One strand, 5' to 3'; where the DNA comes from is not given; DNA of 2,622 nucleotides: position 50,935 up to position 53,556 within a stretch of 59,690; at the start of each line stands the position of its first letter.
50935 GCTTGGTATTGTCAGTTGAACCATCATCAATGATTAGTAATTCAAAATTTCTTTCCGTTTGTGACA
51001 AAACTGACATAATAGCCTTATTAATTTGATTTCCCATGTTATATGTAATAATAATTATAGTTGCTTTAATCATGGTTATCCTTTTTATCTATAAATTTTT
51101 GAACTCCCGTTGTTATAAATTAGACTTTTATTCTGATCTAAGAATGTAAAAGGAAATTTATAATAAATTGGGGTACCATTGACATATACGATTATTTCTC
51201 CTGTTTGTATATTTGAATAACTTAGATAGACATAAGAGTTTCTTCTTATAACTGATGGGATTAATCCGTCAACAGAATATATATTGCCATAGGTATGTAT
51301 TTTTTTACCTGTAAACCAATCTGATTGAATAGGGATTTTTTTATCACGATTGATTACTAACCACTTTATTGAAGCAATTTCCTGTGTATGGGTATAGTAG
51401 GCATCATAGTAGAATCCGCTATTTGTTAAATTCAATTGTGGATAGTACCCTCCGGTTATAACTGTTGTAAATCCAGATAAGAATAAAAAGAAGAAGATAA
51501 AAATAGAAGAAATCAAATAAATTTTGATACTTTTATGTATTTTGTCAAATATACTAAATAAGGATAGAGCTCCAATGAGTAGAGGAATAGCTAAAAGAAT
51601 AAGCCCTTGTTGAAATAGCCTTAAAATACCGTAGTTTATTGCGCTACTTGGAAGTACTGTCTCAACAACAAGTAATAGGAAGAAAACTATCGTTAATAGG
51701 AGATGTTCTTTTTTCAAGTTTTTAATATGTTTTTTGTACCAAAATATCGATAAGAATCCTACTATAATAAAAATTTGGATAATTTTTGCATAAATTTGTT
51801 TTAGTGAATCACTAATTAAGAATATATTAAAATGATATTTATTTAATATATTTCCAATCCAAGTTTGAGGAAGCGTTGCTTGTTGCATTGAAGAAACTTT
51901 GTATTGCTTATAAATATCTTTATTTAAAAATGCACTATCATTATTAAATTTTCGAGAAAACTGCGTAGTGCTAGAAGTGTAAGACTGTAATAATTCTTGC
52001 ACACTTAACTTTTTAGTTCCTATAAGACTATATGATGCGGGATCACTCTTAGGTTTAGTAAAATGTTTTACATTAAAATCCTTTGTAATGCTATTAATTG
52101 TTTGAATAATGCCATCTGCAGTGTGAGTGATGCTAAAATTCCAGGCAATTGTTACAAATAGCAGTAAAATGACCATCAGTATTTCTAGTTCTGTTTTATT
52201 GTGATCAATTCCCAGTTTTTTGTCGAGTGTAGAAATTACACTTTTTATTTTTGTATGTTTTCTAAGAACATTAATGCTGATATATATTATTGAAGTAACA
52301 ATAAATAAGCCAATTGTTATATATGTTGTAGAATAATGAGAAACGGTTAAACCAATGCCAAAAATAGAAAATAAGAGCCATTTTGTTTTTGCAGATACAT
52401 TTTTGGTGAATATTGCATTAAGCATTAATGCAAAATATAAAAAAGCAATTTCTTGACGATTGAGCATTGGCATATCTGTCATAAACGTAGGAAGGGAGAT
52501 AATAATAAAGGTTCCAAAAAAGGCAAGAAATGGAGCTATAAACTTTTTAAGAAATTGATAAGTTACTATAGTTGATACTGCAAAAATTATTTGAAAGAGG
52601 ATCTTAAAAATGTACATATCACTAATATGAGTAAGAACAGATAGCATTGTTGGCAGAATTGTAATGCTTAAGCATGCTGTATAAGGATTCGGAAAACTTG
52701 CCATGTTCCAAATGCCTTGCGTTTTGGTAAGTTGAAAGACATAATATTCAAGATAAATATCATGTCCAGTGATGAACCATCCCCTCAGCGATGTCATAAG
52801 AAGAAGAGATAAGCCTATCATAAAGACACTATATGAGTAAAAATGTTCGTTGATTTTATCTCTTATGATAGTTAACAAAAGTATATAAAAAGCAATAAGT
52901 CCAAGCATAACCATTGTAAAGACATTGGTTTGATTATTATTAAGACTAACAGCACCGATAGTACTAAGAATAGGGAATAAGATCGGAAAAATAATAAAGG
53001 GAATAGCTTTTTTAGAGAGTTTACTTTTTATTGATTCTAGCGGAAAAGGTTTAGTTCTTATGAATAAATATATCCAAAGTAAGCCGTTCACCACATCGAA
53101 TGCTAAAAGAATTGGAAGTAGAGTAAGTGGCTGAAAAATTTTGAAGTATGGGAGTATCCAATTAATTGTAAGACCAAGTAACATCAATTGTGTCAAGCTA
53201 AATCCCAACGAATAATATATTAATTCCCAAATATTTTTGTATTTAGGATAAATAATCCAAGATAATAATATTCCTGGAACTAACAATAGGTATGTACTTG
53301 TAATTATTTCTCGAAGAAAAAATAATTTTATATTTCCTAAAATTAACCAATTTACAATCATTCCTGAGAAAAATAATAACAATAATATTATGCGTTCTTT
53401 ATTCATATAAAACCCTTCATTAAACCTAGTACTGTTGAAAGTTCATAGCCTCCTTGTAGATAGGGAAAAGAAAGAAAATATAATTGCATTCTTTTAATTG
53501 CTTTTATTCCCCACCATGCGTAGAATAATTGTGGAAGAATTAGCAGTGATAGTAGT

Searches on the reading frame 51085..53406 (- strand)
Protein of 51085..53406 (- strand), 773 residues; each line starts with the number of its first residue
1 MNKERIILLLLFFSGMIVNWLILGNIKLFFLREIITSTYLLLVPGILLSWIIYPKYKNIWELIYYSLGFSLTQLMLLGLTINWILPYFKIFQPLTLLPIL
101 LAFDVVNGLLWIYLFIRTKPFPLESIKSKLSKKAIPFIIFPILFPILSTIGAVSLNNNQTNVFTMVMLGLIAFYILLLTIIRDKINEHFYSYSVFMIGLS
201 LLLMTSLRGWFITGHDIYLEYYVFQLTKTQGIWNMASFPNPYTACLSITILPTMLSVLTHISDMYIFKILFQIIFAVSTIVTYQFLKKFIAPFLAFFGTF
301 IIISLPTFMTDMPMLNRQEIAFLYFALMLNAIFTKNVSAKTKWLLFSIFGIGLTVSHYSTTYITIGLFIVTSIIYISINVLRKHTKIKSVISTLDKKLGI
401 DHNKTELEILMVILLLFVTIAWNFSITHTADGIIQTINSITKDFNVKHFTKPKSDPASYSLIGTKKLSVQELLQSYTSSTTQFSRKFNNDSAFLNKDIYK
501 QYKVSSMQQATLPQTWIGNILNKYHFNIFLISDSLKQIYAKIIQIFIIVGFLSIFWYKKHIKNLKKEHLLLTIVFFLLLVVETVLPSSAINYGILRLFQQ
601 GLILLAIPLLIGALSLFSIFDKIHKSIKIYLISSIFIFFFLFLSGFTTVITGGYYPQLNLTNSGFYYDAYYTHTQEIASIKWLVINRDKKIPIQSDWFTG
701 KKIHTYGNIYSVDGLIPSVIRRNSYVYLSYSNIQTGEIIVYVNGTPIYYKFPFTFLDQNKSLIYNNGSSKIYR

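Call 23: search_protein_families(library=pfam, proteins=[window:51085-53406:-], max_evalue=0.001)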
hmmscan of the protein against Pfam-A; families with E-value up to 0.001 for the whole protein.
window:51085-53406:- (773 aa): 1 family
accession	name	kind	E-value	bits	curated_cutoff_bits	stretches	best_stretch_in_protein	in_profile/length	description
PF09971.14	DUF2206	-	7.8e-28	97.8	35.6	2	532-772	113-368/368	Predicted membrane protein (DUF2206)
